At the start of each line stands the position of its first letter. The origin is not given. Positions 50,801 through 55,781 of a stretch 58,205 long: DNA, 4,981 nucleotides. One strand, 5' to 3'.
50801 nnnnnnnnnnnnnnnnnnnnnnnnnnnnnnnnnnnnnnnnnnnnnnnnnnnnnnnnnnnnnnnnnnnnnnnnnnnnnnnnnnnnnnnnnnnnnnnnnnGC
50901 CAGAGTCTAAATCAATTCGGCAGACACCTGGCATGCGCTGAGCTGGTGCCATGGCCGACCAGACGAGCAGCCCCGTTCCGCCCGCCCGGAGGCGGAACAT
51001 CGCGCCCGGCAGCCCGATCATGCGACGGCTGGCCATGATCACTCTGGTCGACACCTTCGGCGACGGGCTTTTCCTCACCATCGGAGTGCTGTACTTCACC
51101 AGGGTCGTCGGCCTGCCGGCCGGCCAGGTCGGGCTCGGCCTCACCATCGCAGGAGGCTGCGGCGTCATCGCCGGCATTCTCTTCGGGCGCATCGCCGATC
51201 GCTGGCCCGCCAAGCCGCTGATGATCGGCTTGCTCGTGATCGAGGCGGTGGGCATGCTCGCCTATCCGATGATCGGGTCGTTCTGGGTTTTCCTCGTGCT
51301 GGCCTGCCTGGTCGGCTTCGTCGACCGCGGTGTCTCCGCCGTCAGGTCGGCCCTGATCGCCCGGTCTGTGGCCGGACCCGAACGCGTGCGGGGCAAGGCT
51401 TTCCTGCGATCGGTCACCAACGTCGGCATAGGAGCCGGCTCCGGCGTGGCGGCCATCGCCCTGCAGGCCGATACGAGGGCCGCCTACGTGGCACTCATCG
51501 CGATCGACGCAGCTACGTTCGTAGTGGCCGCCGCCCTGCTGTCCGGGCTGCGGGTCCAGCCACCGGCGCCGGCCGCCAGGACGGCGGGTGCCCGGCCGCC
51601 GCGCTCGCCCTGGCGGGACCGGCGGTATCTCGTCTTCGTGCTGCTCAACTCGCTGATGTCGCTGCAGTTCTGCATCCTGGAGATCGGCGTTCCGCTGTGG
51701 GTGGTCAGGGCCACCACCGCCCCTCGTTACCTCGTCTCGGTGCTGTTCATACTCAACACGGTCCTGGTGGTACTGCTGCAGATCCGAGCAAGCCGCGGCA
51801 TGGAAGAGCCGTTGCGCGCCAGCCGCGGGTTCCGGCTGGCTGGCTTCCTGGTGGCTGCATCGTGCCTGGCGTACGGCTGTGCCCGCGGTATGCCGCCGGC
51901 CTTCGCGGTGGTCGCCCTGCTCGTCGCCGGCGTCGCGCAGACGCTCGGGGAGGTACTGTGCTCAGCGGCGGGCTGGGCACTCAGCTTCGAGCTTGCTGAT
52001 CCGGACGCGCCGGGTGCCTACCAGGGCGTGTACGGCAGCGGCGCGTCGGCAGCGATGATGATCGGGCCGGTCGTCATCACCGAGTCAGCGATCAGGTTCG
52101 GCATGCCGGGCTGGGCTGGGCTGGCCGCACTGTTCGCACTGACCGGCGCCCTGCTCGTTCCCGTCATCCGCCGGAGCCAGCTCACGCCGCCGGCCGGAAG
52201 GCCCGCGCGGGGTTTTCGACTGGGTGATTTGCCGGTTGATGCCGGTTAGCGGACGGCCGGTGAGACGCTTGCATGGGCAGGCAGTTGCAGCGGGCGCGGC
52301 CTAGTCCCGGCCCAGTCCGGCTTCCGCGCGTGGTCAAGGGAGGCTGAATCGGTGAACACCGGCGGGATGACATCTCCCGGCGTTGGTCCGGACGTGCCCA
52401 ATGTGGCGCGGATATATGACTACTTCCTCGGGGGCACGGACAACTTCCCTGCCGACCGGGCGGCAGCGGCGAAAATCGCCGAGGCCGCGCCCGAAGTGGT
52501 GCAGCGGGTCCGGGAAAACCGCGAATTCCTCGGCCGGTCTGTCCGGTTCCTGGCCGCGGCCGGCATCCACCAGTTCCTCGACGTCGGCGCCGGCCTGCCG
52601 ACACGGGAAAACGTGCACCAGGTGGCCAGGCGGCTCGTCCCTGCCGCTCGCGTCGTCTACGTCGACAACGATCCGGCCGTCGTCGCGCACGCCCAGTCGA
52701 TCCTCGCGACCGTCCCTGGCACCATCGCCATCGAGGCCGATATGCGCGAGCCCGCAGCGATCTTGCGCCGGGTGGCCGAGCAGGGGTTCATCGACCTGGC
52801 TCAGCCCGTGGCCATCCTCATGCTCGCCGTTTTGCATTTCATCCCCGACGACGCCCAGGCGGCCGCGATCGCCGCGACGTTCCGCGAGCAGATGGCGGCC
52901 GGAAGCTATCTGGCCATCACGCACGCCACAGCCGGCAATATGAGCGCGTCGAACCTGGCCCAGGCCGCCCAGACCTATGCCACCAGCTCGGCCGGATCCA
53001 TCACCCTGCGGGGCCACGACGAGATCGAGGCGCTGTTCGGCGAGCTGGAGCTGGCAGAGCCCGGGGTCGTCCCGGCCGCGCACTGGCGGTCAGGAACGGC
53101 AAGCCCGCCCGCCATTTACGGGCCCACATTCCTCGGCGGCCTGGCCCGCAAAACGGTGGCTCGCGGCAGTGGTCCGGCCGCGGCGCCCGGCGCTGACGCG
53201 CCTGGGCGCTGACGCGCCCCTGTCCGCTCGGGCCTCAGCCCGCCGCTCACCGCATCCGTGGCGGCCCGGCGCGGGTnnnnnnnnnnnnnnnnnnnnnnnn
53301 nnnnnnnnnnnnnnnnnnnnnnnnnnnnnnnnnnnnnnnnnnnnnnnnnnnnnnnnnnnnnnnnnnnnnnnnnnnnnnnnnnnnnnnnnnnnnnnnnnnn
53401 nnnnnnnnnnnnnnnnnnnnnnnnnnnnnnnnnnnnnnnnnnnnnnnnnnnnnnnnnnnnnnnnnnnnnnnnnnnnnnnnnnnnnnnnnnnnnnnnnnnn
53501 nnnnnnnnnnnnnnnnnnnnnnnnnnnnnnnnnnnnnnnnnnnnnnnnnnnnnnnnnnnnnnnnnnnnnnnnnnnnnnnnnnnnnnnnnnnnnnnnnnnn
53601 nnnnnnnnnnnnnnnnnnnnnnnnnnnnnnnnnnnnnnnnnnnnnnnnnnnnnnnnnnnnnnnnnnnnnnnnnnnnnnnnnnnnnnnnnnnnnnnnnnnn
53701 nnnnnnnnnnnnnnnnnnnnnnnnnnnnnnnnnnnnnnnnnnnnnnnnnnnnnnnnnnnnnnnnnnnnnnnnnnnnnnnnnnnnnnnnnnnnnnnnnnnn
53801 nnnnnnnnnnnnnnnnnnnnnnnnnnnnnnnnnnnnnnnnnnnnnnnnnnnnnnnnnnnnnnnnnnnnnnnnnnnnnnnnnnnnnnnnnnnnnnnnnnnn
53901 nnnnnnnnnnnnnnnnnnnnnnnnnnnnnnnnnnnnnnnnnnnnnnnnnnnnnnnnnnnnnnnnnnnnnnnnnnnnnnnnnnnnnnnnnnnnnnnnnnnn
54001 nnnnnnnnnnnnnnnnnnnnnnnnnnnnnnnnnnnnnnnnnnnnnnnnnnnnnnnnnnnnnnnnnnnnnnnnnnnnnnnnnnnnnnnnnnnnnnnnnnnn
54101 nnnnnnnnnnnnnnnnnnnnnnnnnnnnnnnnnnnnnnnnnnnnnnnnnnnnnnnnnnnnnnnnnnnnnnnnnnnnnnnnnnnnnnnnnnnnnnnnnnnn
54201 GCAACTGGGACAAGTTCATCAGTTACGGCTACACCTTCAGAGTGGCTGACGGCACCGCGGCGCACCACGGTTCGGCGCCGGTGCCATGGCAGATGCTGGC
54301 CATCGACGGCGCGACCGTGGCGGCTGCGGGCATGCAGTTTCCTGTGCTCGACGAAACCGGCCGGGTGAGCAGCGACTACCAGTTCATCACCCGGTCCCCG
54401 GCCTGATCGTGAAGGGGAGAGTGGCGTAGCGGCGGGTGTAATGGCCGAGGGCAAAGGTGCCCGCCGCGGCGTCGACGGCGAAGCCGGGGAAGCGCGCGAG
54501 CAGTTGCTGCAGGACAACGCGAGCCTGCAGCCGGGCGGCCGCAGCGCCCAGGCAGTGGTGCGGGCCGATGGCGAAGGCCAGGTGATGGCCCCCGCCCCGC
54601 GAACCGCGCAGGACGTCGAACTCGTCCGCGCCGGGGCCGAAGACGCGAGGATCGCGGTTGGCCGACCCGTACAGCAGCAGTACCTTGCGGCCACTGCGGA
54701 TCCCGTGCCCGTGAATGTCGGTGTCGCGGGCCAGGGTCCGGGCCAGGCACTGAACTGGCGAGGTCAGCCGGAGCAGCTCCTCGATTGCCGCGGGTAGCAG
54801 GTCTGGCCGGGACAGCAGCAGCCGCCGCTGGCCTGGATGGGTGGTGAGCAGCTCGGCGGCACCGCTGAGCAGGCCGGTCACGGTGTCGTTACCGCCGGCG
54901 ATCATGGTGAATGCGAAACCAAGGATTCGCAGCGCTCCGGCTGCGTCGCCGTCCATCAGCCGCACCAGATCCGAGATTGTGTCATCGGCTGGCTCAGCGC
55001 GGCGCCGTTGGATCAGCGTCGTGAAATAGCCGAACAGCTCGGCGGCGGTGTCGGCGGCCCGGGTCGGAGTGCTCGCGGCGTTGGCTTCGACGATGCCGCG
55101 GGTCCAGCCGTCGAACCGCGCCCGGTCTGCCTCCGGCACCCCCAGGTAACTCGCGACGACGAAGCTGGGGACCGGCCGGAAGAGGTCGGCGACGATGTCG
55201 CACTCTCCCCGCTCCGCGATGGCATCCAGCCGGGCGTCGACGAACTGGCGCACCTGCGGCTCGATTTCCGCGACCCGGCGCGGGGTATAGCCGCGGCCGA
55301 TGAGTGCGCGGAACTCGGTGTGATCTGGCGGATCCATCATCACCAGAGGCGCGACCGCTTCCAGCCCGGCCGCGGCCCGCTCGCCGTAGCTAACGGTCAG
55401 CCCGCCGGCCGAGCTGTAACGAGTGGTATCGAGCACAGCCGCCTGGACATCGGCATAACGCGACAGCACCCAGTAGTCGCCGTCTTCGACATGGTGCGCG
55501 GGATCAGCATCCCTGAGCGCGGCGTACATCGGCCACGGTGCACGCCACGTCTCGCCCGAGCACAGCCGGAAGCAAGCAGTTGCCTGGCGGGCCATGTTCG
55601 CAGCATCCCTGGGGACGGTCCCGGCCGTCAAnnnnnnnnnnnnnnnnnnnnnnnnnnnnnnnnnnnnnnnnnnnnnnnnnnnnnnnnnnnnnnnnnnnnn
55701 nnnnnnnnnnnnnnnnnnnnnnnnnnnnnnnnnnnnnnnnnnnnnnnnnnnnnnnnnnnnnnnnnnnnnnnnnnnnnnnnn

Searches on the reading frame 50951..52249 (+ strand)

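Call 25: search_protein_families(library=pfam, proteins=[window:50951-52249:+], max_evalue=0.00001)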
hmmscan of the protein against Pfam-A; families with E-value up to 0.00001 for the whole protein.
window:50951-52249:+ (432 aa): 1 family
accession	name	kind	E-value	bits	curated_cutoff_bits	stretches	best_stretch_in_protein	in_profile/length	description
PF07690.21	MFS_1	-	4.4e-23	82.2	33.4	1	27-373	1-347/347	Major Facilitator Superfamily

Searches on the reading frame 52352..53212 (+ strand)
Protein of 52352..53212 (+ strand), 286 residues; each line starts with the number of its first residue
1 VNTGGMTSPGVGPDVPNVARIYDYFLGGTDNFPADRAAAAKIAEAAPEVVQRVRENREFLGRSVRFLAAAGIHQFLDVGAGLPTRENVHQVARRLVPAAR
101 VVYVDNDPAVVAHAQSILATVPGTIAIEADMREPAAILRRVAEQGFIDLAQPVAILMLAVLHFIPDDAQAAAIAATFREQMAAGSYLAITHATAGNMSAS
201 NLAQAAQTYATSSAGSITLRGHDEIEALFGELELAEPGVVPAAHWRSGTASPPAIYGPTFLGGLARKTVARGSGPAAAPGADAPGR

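Call 72: search_protein_families(library=pfam, proteins=[window:52352-53212:+], max_evalue=0.001)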
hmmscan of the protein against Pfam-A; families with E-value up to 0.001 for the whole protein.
window:52352-53212:+ (286 aa): 2 families
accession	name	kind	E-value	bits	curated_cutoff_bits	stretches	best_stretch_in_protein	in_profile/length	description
PF04672.18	Methyltransf_19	-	7.3e-87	291.7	26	1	13-267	10-267/268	S-adenosyl methyltransferase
PF04072.20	LCM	-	3.6e-05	24.2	22.3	1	36-174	52-184/187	Leucine carboxyl methyltransferase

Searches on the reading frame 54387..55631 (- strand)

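Call 72: search_protein_families(library=pfam, proteins=[window:54387-55631:-], max_evalue=0.001)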
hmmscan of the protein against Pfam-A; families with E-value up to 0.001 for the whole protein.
window:54387-55631:- (414 aa): 1 family
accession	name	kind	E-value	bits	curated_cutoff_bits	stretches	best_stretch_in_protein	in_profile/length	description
PF00067.27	p450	-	1e-17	64.6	22.8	1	278-381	323-432/462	Cytochrome P450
